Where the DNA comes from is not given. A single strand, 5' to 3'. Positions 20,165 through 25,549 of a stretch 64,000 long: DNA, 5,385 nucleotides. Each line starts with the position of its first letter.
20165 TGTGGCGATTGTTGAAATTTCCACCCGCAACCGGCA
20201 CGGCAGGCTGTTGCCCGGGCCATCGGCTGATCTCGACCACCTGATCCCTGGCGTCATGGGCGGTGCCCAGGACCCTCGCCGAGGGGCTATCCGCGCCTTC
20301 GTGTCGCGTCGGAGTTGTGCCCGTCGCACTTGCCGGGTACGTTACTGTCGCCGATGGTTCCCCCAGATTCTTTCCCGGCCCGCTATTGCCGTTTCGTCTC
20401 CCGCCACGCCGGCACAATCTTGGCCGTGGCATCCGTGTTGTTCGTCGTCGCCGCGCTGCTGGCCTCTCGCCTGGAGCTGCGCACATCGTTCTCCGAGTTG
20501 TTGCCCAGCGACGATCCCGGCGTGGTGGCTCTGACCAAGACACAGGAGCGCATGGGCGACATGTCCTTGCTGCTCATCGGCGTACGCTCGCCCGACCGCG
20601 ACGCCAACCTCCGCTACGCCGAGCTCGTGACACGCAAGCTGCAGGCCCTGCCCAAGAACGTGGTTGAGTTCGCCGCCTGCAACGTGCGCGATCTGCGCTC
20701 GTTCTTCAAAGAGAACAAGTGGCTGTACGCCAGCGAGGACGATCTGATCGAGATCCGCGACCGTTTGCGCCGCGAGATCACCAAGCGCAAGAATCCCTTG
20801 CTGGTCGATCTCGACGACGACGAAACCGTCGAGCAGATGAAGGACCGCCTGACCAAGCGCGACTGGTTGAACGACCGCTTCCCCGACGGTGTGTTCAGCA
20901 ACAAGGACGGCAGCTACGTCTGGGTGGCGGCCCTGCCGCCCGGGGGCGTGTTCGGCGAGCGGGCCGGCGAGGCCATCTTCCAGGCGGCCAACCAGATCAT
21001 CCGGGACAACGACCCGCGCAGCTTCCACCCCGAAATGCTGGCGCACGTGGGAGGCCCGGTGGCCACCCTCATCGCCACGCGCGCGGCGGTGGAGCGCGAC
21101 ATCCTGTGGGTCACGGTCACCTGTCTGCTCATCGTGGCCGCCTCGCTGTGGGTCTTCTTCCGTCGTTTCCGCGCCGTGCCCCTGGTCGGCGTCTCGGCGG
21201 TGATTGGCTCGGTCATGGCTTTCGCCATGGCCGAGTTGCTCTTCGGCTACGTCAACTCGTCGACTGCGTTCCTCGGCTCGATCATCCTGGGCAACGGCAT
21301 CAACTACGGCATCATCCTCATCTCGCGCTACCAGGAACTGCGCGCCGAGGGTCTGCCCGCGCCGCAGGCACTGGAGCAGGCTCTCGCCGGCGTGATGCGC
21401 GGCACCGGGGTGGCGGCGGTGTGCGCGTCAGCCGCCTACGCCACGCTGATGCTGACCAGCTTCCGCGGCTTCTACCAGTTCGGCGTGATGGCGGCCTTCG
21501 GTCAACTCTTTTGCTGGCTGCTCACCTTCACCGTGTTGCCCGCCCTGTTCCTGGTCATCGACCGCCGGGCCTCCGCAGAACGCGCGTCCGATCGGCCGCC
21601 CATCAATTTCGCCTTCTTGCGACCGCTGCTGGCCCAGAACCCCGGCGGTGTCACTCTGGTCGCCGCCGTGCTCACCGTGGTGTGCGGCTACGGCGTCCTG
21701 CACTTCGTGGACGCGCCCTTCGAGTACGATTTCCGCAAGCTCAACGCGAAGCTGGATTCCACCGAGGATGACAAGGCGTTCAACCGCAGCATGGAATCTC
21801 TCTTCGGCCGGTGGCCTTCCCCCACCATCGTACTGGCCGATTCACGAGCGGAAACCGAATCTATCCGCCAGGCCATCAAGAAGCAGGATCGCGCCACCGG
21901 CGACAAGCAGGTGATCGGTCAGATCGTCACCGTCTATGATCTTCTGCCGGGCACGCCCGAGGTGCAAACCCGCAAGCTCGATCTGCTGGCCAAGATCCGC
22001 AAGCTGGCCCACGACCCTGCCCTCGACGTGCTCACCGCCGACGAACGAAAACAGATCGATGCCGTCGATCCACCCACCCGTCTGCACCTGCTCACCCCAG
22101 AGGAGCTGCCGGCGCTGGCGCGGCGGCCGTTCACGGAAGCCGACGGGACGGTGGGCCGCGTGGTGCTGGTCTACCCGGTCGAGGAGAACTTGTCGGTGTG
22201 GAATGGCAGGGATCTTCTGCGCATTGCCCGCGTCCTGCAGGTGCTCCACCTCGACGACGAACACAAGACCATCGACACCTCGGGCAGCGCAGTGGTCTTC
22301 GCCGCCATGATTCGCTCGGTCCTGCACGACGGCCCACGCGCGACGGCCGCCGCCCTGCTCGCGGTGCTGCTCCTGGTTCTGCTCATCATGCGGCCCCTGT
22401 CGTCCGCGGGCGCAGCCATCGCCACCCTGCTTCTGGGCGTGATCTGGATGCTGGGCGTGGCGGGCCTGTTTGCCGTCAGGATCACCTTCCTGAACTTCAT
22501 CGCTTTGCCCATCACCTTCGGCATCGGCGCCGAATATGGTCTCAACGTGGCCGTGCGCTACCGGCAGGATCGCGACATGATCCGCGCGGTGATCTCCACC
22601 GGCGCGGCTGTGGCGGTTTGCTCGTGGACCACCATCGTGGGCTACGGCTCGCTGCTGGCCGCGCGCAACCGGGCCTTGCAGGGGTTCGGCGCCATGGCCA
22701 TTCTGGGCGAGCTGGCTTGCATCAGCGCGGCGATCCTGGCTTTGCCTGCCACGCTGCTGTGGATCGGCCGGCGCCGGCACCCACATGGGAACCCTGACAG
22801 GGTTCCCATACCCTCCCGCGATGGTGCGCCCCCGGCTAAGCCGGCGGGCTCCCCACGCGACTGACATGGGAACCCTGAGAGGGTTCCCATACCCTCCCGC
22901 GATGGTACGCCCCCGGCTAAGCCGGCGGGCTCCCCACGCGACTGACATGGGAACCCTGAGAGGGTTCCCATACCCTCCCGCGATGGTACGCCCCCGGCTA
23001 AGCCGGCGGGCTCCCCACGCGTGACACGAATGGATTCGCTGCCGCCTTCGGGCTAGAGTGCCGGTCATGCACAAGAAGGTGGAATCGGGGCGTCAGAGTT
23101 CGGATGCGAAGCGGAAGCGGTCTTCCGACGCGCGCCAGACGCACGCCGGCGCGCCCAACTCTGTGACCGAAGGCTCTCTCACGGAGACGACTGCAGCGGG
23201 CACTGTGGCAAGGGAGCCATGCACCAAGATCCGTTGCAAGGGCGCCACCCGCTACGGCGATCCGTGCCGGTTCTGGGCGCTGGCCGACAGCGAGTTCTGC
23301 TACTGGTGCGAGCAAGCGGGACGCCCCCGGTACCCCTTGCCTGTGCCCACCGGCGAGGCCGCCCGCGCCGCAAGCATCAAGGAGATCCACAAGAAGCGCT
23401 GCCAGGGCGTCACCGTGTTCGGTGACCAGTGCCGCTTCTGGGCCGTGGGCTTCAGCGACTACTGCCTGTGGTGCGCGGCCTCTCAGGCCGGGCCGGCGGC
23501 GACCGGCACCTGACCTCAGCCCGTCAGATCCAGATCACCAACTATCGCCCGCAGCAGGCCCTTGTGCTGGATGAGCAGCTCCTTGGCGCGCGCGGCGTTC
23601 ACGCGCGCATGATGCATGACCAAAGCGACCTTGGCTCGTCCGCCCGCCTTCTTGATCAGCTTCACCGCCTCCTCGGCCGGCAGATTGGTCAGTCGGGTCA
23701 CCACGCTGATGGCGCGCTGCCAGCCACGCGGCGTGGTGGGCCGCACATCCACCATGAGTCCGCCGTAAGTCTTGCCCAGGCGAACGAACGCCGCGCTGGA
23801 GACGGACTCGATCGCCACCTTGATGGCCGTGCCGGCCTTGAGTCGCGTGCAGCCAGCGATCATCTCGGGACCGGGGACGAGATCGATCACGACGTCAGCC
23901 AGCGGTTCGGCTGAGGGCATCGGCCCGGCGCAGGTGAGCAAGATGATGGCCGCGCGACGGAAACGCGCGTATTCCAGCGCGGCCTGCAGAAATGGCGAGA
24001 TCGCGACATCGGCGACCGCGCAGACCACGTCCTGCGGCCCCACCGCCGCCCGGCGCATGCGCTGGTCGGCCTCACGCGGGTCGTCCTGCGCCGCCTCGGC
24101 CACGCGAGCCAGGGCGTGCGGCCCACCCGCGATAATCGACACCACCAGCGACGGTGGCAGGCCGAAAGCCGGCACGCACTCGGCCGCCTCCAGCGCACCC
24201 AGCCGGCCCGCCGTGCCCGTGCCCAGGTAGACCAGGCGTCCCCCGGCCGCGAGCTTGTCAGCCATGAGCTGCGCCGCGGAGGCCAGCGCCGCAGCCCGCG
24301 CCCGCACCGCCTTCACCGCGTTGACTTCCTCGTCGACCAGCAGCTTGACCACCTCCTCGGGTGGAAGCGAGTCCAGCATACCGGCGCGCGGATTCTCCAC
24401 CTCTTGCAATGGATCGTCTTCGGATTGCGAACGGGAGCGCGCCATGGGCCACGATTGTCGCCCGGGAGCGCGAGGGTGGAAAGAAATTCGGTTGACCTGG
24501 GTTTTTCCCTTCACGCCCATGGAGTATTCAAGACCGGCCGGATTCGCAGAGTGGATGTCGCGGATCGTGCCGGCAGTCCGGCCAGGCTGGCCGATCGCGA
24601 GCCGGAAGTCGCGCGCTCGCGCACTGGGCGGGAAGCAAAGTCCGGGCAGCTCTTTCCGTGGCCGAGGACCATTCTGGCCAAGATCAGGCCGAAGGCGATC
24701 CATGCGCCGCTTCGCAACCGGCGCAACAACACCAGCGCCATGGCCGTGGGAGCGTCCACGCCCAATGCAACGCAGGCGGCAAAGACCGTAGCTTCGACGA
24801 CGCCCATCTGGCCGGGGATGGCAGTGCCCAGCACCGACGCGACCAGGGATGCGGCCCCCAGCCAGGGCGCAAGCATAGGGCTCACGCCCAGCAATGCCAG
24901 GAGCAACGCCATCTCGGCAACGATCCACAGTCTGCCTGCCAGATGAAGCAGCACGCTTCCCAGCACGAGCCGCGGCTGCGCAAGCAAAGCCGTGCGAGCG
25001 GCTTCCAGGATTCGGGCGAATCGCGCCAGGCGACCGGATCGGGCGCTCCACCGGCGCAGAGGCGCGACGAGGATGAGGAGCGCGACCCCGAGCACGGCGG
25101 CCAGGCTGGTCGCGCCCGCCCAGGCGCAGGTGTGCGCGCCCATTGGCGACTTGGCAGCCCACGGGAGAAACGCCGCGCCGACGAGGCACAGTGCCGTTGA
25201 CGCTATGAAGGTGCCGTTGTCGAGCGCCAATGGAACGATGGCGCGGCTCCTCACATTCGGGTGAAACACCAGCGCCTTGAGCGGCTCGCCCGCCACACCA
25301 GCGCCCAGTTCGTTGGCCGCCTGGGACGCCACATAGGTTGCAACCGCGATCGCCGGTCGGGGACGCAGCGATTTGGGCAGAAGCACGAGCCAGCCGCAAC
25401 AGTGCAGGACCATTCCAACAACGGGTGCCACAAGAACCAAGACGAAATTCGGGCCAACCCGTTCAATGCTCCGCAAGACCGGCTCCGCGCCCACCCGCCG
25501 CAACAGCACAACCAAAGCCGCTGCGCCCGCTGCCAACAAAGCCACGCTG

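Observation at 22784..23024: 81-bp x3 dual-hairpin tandem repeat that supplies the C-terminus and stop codon of the MMPL transporter gene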

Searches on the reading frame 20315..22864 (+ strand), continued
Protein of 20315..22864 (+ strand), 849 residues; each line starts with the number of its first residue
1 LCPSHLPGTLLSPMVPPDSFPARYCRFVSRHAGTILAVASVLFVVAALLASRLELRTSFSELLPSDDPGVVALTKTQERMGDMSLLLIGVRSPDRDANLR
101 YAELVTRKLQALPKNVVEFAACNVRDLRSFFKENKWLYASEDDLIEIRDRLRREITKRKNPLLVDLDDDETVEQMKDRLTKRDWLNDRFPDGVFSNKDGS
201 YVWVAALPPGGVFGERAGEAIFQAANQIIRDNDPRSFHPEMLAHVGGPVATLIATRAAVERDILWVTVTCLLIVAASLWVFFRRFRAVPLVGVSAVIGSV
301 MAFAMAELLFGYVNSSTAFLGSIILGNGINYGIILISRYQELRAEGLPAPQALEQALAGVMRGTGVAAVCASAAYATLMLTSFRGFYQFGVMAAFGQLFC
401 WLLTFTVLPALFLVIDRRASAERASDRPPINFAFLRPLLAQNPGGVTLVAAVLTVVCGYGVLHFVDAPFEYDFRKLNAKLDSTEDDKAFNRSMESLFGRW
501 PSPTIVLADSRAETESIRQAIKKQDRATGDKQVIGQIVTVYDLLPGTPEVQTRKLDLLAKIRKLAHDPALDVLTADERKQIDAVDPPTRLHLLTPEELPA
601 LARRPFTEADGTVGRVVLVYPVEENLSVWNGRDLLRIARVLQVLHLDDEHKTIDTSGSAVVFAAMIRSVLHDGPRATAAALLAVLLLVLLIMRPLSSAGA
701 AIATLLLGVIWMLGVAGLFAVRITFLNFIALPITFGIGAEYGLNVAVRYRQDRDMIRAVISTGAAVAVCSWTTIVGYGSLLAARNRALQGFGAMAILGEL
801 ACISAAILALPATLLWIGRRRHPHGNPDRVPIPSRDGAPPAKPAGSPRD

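Call 48: find_encoding_contigs(protein=window:20354-22864:+, flank=1500, max_places=4)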
Protein window:20354-22864:+ (836 aa): 6 contigs read that carry it; 4 places shown.
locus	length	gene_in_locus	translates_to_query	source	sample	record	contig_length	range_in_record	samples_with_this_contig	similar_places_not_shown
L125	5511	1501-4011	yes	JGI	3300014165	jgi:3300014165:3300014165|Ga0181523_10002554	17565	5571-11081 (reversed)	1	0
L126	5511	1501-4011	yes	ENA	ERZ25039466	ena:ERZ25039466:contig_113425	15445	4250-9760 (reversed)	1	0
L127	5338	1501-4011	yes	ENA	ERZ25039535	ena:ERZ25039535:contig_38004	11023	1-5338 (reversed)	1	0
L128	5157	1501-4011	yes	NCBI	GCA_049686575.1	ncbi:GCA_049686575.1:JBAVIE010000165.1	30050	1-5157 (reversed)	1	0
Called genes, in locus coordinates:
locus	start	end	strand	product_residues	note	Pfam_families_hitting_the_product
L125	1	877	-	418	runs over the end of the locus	-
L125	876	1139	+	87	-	-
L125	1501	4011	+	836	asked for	PF03176:MMPL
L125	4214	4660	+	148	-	-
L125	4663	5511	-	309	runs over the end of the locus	PF22645:GKRP_SIS_N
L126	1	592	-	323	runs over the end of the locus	-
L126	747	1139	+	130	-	-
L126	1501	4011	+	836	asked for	PF03176:MMPL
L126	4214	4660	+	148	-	-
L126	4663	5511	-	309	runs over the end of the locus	PF22645:GKRP_SIS_N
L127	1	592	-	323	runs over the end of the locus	-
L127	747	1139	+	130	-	-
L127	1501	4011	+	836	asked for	PF03176:MMPL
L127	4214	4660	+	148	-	-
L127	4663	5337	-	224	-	?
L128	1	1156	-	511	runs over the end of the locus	-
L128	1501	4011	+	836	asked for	PF03176:MMPL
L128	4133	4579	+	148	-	-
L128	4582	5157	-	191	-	?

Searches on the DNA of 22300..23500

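Call 6: search_rna_families(source=window, start=22300, end=23500, threshold=evalue, max_evalue=10)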
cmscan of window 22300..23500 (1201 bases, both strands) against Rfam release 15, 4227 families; matches with E-value up to 10: 10.
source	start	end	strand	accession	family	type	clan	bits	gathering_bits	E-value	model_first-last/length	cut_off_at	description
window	22785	22890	-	RF00926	MIR1151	Gene; miRNA;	-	35.2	90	0.0022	1-110/110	no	MIR1151 microRNA precursor family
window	22817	22940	-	RF00883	MIR820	Gene; miRNA;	-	23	196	0.33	1-191/191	no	MIR820 microRNA precursor family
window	22913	23006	-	RF00926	MIR1151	Gene; miRNA;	-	21.7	90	1.9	1-110/110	no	MIR1151 microRNA precursor family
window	22820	22856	-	RF04162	MIR9662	Gene; miRNA;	-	17.7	80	7.2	1-100/100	no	MIR9662 microRNA precursor family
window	22901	23018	-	RF04162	MIR9662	Gene; miRNA;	-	17.6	80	7.5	1-100/100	no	MIR9662 microRNA precursor family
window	23441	23489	+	RF02564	naRNA4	Gene; sRNA;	-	15.7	59.5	6.7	1-77/77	no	Nucleoid-associated noncoding RNA 4 (CssrE)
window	22837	22895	-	RF00107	FinP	Gene;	CL00016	15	45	8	1-76/76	no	FinP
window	22918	22976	-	RF00107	FinP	Gene;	CL00016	15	45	8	1-76/76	no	FinP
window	23157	23253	-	RF02216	ZNFX1-AS1_2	Gene; lncRNA;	-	12.1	45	4.3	1-93/93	no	ZNFX1 antisense RNA 1 conserved region 2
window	22806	22853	-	RF01877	MIAT_exon5_3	Gene; lncRNA;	-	9.8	90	1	1-382/382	no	Myocardial infarction associated transcript exon 5 conserved region 3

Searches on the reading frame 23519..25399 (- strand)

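Call 64: search_protein_families(library=pfam, proteins=[window:23519-25399:-], max_evalue=0.001)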
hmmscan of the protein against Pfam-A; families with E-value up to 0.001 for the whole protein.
window:23519-25399:- (627 aa): 2 families
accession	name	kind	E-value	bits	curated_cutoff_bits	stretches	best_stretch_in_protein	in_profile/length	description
PF22645.1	GKRP_SIS_N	-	5.1e-09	36.3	27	1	375-477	5-111/113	Glucokinase regulatory protein N-terminal SIS domain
PF13580.11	SIS_2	-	0.00011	22.7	27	1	364-489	12-137/138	SIS domain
